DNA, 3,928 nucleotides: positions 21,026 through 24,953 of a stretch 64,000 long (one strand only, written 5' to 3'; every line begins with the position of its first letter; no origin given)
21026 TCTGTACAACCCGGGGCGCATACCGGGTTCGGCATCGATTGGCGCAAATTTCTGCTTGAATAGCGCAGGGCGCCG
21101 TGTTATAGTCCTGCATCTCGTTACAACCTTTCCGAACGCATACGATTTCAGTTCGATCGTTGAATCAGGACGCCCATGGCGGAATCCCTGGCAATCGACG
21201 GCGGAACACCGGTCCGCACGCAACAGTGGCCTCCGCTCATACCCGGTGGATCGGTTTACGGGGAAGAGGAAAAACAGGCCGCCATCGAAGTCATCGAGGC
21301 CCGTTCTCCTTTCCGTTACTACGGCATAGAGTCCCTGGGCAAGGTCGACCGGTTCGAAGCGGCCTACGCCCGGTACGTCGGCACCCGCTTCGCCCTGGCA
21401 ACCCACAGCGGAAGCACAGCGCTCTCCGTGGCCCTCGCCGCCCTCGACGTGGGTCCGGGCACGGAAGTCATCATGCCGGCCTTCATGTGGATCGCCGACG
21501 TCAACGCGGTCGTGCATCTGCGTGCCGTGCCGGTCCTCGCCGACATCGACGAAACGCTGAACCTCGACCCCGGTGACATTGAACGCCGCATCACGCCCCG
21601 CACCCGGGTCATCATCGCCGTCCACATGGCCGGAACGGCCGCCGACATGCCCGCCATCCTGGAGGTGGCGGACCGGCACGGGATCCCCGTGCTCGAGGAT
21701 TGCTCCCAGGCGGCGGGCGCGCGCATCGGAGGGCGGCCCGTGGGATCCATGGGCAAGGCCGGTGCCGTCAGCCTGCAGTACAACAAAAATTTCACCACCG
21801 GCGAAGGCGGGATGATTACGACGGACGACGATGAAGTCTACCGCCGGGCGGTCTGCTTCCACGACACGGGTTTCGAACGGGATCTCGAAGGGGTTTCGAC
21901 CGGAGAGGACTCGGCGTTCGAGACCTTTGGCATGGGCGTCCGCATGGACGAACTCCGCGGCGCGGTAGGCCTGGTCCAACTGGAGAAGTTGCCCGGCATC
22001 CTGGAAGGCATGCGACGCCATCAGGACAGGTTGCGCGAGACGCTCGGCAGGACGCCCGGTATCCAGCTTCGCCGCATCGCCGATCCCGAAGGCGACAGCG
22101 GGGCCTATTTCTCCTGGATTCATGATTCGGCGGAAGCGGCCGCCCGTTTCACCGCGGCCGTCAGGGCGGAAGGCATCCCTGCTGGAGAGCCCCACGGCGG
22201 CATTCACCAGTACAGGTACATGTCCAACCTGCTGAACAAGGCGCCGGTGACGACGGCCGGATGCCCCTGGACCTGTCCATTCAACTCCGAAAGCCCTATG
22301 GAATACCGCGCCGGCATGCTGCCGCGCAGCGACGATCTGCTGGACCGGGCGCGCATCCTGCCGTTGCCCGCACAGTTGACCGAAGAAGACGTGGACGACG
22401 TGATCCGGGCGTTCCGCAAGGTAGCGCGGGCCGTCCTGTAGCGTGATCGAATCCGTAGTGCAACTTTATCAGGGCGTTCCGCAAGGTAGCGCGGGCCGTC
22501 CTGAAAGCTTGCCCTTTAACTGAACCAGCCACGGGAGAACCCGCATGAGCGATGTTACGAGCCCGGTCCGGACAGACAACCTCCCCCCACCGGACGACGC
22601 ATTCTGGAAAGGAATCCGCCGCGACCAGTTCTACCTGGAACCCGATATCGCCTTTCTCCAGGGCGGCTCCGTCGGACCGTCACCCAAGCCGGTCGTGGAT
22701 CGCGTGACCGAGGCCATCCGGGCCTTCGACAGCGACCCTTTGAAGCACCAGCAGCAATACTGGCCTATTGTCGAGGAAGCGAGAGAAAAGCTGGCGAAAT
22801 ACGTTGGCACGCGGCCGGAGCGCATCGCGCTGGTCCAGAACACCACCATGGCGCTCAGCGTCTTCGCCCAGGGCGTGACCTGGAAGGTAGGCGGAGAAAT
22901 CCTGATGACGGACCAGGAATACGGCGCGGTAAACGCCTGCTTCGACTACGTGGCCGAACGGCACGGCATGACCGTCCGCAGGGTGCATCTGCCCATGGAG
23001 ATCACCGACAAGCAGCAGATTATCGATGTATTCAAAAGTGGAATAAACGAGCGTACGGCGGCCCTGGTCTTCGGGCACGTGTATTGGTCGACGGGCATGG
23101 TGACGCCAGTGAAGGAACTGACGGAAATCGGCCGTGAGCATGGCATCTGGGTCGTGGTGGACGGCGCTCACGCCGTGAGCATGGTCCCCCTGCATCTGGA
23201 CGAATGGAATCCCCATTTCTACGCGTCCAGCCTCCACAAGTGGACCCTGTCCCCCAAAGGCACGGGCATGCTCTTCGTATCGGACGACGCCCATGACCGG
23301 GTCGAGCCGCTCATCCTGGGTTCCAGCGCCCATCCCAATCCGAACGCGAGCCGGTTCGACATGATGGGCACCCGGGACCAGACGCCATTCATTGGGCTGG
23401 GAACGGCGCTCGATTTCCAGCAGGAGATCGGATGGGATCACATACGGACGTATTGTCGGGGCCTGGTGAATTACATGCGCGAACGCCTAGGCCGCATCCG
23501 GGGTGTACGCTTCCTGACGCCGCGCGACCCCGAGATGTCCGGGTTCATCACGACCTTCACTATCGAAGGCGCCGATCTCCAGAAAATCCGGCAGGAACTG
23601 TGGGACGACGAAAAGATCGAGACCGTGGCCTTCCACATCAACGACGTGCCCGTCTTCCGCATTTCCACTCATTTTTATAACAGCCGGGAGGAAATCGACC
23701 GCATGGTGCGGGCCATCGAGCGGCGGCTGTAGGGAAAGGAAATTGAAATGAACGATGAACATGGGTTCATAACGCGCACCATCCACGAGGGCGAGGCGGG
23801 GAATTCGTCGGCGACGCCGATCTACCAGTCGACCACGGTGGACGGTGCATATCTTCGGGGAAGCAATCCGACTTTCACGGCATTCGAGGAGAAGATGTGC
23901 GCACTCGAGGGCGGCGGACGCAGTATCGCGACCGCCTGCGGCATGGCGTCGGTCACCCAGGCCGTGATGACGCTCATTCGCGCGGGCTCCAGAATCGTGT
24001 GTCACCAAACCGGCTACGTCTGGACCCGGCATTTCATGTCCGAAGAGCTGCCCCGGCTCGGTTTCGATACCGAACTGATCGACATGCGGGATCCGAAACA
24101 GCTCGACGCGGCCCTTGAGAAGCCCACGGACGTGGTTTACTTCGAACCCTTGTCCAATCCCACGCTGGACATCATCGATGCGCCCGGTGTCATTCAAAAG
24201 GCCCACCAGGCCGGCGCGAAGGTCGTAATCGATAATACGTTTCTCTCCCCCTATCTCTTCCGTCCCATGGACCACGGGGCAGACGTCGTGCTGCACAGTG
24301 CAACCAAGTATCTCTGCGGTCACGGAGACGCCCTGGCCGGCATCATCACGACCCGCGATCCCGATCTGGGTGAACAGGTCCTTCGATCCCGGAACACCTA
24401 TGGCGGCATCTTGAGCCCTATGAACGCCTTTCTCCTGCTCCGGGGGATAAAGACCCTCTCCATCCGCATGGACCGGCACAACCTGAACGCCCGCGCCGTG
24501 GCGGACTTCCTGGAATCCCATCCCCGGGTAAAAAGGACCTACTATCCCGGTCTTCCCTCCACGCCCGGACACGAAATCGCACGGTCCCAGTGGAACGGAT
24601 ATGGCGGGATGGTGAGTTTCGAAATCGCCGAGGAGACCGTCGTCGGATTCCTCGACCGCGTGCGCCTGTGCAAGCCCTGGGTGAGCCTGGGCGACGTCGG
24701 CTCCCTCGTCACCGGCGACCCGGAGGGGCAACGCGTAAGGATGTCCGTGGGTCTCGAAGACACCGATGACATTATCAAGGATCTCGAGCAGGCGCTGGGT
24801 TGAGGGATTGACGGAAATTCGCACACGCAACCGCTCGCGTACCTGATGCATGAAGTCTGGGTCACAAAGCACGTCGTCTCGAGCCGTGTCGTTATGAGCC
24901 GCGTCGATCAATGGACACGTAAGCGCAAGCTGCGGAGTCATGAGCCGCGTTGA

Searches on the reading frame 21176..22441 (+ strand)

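Call 54: search_protein_families(library=pfam, proteins=[window:21176-22441:+], max_evalue=0.001)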
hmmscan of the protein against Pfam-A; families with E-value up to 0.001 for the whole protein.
window:21176-22441:+ (421 aa): 3 families
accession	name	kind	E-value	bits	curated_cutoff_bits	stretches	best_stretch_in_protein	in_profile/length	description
PF01041.23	DegT_DnrJ_EryC1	-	5.2e-84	283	19.8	1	56-357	25-325/360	DegT/DnrJ/EryC1/StrS aminotransferase family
PF01212.27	Beta_elim_lyase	-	3.9e-06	26.8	27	1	57-239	34-215/288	Beta-eliminating lyase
PF00266.25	Aminotran_5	-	0.00056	19.4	21.5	1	76-181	67-181/371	Aminotransferase class-V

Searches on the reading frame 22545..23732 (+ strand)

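Call 54: search_protein_families(library=pfam, proteins=[window:22545-23732:+], max_evalue=0.001)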
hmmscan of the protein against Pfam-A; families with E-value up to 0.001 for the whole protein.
window:22545-23732:+ (395 aa): 4 families
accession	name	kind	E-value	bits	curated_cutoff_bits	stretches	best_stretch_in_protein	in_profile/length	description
PF00266.25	Aminotran_5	-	2.5e-45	155.5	21.5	1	47-386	12-370/371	Aminotransferase class-V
PF00155.27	Aminotran_1_2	-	2e-10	40.9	19.7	1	48-213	17-192/361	Aminotransferase class I and II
PF01041.23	DegT_DnrJ_EryC1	-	3.4e-07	30.3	19.8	1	76-211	26-150/360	DegT/DnrJ/EryC1/StrS aminotransferase family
PF01053.26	Cys_Met_Meta_PP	-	6.7e-05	22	27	1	99-210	74-177/381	Cys/Met metabolism PLP-dependent enzyme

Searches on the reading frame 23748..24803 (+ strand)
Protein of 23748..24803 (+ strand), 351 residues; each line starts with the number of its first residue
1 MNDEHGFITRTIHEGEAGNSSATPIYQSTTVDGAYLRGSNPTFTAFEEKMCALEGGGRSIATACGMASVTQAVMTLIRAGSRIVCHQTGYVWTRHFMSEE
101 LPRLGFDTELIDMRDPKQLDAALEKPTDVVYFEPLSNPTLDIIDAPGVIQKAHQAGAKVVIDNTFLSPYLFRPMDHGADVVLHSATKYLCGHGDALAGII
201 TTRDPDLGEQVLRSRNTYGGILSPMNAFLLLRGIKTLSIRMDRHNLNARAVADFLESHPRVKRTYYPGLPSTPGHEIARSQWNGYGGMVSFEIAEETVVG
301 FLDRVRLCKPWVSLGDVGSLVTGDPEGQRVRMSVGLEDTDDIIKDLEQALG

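Call 3: search_protein_families(library=pfam, proteins=[window:23748-24803:+], max_evalue=1)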
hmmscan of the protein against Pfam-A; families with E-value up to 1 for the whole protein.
window:23748-24803:+ (351 aa): 4 families
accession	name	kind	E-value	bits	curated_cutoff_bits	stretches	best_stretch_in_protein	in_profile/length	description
PF01053.26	Cys_Met_Meta_PP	-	1.7e-108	363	27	1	33-350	44-380/381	Cys/Met metabolism PLP-dependent enzyme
PF00266.25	Aminotran_5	-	0.00038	20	21.5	1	63-187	71-201/371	Aminotransferase class-V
PF01212.27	Beta_elim_lyase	-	0.067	12.9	27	1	36-93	27-84/288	Beta-eliminating lyase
PF12131.13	DUF3586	-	0.11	13.2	25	1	44-73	37-66/75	Protein of unknown function (DUF3586)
